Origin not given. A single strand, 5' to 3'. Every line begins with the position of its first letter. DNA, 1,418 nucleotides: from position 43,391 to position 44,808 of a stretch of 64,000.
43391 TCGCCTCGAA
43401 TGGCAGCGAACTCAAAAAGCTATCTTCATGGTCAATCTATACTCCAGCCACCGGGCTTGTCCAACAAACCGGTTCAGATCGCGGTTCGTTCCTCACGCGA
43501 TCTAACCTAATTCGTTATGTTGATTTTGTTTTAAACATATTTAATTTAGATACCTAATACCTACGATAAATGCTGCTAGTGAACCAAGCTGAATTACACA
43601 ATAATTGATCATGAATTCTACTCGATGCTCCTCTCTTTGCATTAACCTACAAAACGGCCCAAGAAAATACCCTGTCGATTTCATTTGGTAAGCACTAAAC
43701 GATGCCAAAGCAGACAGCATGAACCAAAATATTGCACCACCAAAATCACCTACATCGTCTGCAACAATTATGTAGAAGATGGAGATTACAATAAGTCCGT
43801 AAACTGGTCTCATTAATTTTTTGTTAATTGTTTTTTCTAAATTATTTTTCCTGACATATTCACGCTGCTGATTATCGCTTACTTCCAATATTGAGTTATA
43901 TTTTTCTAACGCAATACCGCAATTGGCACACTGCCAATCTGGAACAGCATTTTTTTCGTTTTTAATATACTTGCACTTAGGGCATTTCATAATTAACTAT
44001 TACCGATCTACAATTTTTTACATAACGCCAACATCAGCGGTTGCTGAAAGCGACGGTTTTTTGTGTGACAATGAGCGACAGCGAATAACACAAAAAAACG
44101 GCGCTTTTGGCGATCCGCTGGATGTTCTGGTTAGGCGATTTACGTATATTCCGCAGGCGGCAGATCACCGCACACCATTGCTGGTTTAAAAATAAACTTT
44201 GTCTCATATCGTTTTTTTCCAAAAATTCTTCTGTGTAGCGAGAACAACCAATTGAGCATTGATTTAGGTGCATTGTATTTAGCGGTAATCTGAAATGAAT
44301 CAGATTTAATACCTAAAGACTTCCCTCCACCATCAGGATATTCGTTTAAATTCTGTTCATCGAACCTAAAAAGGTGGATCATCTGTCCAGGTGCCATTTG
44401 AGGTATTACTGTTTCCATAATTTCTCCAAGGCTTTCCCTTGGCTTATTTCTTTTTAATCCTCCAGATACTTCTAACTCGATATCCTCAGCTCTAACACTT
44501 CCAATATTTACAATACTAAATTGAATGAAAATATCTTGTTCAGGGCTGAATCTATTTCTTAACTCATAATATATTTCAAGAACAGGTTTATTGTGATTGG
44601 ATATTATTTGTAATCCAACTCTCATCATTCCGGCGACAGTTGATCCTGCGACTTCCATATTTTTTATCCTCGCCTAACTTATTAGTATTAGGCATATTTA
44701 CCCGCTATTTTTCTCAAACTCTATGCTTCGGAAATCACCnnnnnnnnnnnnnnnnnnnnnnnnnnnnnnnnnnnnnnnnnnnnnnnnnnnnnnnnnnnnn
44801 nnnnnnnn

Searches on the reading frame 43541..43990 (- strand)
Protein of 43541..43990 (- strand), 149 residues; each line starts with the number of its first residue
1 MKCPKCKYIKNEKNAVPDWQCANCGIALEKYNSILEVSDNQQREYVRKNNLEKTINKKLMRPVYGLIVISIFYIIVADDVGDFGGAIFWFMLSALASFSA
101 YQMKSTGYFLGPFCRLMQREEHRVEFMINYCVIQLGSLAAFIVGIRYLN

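Call 7: search_protein_families(library=pfam, proteins=[window:43541-43990:-], max_evalue=0.01)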
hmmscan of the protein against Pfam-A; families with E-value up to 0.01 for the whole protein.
window:43541-43990:- (149 aa): 0 families

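Call 41: search_protein_families(library=pfam, proteins=[window:43541-43990:-], max_evalue=10)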
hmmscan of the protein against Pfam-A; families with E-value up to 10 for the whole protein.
window:43541-43990:- (149 aa): 4 families
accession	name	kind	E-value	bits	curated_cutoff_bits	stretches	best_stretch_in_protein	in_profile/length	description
PF22289.1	DmmA-like_C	-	0.091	13.2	27.4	1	3-28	4-28/44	Dimethylamine monooxygenase subunit DmmA-like, C-terminal domain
PF21349.2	RUBY_RBDX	-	0.13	12.2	26.5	1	19-29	1-11/30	Rubrerythrin, rubredoxin-like domain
PF24292.1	DUF7479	-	0.33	11.5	27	1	18-31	2-15/60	Domain of unknown function (DUF7479)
PF23783.1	Zn_ribbon_TiaS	-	0.33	11.2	27.3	1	2-15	21-34/41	TiaS C-terminal zinc ribbon domain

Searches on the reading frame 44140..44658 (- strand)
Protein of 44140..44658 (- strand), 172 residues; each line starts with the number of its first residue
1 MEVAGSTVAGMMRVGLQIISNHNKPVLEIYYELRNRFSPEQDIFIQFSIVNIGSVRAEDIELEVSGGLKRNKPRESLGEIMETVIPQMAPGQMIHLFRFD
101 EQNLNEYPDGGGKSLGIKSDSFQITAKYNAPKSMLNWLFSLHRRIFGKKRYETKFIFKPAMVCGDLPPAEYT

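Call 7: search_protein_families(library=pfam, proteins=[window:44140-44658:-], max_evalue=0.01)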
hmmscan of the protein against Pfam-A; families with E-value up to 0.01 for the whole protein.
window:44140-44658:- (172 aa): 0 families

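Call 41: search_protein_families(library=pfam, proteins=[window:44140-44658:-], max_evalue=10)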
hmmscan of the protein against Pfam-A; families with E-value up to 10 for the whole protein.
window:44140-44658:- (172 aa): 1 family
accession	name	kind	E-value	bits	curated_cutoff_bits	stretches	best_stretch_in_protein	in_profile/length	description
PF05753.20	TRAP_beta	-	0.092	12.6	22.4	1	38-63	31-57/178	Translocon-associated protein beta (TRAPB)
